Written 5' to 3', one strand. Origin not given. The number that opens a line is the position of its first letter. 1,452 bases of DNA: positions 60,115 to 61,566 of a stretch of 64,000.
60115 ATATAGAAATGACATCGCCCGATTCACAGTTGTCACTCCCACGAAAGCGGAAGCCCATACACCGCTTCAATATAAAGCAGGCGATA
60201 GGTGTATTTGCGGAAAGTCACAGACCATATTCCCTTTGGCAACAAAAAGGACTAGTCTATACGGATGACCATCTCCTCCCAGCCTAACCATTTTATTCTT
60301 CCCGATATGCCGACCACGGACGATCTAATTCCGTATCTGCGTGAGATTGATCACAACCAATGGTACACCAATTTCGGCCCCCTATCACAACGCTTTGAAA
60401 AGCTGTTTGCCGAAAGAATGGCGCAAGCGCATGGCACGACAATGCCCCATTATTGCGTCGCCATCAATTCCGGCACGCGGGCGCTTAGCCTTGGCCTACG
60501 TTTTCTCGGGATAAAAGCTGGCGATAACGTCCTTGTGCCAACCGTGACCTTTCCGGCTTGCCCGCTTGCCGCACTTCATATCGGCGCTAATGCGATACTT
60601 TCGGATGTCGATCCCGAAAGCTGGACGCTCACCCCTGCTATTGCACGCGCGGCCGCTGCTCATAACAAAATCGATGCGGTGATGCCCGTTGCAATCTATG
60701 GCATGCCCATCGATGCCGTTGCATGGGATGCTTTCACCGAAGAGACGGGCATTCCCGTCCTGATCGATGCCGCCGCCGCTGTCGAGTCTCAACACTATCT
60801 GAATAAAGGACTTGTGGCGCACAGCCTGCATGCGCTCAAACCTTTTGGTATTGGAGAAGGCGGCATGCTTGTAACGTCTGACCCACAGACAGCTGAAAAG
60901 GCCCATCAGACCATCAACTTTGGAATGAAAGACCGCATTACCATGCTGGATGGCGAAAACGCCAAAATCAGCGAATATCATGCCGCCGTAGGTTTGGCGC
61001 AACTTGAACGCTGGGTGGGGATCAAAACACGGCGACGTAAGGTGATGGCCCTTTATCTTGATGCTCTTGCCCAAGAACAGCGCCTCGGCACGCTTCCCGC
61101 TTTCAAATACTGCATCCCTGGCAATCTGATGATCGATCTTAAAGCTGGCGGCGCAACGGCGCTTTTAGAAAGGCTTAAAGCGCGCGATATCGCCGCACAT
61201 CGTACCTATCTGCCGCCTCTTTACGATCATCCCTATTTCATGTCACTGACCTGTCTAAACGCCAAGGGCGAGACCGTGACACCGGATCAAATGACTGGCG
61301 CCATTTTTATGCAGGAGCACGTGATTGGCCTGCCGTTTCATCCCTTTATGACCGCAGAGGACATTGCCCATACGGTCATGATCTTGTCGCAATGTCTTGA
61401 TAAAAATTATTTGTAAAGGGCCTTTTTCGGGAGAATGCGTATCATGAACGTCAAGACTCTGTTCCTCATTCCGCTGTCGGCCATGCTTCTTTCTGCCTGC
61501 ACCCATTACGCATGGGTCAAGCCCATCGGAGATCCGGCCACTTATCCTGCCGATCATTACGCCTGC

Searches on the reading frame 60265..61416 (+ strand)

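Call 59: search_protein_families(library=pfam, proteins=[window:60265-61416:+], max_evalue=0.000001)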
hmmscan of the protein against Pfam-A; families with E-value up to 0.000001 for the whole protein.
window:60265-61416:+ (383 aa): 1 family
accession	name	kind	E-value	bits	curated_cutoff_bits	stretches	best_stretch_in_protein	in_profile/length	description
PF01041.23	DegT_DnrJ_EryC1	-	1.8e-61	208.8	19.8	1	20-372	6-357/360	DegT/DnrJ/EryC1/StrS aminotransferase family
